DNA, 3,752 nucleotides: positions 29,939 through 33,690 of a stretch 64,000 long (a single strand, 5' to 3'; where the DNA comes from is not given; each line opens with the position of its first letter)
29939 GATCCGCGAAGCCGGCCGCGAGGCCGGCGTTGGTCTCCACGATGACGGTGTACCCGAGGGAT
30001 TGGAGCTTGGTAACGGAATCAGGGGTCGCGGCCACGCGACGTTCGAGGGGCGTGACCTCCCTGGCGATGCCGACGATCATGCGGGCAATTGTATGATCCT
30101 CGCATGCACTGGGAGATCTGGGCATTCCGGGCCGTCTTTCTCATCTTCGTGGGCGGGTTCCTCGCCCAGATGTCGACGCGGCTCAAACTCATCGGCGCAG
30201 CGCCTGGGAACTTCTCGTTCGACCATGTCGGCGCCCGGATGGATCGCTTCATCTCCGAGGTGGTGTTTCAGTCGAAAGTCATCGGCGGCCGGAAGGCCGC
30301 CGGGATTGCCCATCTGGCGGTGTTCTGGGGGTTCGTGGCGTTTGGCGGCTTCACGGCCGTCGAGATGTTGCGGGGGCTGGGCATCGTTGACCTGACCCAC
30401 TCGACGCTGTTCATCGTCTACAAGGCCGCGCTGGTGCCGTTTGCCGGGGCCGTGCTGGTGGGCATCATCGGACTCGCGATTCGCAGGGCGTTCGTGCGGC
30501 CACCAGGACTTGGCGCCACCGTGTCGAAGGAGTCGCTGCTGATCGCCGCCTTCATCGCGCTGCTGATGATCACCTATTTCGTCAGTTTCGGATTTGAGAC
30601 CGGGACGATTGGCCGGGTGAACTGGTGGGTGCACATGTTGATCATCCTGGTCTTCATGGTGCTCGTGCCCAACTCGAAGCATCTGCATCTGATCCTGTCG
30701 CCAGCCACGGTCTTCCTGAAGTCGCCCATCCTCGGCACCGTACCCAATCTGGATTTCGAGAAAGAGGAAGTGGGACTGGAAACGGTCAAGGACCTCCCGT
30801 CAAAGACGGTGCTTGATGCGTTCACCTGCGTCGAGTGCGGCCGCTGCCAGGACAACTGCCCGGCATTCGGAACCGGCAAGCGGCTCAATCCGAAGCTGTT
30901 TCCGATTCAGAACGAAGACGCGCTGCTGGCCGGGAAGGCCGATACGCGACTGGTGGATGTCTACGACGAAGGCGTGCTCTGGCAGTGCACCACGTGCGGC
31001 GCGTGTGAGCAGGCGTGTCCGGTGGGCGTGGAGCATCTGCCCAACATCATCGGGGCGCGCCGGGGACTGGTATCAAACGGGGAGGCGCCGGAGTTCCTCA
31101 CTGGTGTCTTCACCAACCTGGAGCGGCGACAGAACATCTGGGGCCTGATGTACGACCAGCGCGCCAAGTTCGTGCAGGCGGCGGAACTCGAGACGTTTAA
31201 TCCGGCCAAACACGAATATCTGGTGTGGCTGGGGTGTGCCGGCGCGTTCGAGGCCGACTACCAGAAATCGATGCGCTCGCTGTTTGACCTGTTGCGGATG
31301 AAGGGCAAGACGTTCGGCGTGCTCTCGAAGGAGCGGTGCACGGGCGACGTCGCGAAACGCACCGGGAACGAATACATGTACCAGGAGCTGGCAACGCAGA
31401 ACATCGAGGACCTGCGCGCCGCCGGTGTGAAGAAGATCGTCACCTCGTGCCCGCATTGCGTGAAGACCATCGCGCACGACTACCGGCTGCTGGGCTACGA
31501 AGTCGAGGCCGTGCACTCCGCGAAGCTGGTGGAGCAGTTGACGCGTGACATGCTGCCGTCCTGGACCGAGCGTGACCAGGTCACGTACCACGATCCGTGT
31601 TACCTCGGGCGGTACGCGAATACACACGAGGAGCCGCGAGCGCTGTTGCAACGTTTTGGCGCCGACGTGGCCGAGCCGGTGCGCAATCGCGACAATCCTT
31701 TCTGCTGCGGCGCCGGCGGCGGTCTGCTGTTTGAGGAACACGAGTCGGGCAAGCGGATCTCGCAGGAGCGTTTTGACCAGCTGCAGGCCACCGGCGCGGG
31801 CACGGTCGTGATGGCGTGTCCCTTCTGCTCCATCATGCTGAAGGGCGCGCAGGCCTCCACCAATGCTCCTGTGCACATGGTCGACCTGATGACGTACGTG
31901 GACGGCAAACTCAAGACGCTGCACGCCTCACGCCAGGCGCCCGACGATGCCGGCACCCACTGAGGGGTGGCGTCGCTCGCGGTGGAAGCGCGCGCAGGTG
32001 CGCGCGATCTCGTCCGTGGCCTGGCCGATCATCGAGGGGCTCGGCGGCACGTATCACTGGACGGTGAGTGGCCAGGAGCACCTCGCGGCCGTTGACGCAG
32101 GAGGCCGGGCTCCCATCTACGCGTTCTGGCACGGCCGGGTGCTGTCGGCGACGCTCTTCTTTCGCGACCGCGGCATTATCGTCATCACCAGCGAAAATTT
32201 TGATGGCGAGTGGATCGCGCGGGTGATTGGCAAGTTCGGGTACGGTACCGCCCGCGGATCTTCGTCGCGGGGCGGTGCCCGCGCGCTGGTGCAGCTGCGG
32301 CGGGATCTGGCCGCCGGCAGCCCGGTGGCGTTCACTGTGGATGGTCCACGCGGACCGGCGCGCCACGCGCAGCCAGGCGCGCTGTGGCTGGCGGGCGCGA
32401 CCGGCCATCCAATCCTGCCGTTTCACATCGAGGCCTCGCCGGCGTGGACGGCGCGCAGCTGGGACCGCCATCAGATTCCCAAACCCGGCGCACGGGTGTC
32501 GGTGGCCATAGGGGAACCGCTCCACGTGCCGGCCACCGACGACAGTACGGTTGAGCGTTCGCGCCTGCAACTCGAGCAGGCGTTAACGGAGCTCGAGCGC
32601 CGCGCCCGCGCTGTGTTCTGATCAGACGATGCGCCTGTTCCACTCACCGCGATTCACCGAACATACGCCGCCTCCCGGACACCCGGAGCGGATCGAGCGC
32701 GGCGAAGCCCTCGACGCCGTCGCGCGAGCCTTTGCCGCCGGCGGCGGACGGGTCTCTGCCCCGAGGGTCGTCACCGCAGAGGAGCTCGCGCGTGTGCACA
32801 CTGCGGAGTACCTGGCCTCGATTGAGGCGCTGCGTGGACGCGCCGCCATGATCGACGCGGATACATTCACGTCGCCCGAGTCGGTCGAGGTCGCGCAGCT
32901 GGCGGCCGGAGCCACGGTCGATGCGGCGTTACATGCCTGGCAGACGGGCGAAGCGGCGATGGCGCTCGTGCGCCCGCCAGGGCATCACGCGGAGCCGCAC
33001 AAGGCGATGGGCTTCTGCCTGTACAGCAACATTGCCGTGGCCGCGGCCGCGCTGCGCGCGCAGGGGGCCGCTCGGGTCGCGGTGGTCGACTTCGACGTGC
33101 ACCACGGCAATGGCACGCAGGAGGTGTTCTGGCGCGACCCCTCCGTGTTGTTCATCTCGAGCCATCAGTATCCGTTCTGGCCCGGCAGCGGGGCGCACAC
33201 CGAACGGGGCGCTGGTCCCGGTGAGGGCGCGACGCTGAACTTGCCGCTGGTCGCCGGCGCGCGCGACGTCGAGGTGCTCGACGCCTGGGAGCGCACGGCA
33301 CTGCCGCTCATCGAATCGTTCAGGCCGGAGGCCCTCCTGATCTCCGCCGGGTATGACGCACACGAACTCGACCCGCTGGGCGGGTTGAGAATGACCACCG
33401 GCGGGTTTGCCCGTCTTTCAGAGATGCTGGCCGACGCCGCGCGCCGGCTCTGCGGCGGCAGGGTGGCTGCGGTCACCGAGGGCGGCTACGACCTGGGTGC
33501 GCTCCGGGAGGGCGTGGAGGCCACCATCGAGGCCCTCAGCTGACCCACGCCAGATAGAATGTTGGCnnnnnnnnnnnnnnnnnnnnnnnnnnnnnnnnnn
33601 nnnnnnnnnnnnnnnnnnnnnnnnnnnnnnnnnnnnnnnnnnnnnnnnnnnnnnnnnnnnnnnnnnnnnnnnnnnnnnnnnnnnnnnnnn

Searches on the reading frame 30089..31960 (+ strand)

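Call 48: search_protein_families(library=pfam, proteins=[window:30089-31960:+], max_evalue=0.000001)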
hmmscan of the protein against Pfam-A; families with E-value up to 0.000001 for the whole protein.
window:30089-31960:+ (624 aa): 4 families
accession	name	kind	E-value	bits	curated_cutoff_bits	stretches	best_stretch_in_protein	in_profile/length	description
PF02754.22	CCG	-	2.2e-28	98.6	20.6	2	498-585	1-85/85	Cysteine-rich domain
PF13183.11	Fer4_8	-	4.1e-11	43.7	27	1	246-314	4-68/68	4Fe-4S dicluster domain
PF13237.11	Fer4_10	-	7.2e-11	42.3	25.5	1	241-311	3-53/53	4Fe-4S dicluster domain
PF13187.11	Fer4_9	-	1.5e-09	38.1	27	1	247-313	2-50/52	4Fe-4S dicluster domain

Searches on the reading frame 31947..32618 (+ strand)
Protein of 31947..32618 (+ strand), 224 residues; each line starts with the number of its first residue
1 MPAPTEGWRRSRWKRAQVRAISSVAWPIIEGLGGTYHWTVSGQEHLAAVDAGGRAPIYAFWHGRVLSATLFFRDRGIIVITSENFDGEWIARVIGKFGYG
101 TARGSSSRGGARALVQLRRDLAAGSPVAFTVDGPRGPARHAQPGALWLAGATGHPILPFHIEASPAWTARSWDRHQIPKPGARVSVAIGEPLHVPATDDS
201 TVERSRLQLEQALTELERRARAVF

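Call 48: search_protein_families(library=pfam, proteins=[window:31947-32618:+], max_evalue=0.000001)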
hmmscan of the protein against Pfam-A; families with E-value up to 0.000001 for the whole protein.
window:31947-32618:+ (224 aa): 1 family
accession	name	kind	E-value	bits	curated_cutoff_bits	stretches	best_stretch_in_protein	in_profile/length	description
PF04028.18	DUF374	-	1.1e-24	86.2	26.8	1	71-138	2-69/69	Domain of unknown function (DUF374)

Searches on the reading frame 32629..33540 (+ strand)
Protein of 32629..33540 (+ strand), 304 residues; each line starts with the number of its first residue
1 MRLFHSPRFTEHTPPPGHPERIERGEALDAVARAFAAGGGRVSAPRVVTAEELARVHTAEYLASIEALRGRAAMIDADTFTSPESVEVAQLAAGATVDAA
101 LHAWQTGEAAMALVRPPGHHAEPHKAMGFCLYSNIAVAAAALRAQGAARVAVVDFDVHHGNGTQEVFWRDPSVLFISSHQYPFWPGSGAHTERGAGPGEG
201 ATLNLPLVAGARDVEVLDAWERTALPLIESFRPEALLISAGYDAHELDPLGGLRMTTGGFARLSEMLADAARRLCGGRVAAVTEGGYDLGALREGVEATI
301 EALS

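Call 48: search_protein_families(library=pfam, proteins=[window:32629-33540:+], max_evalue=0.000001)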
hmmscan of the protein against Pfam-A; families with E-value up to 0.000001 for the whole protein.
window:32629-33540:+ (304 aa): 1 family
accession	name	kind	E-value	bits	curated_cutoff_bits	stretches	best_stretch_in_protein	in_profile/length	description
PF00850.24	Hist_deacetyl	-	2.9e-85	286.7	27.9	1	18-303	1-298/298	Histone deacetylase domain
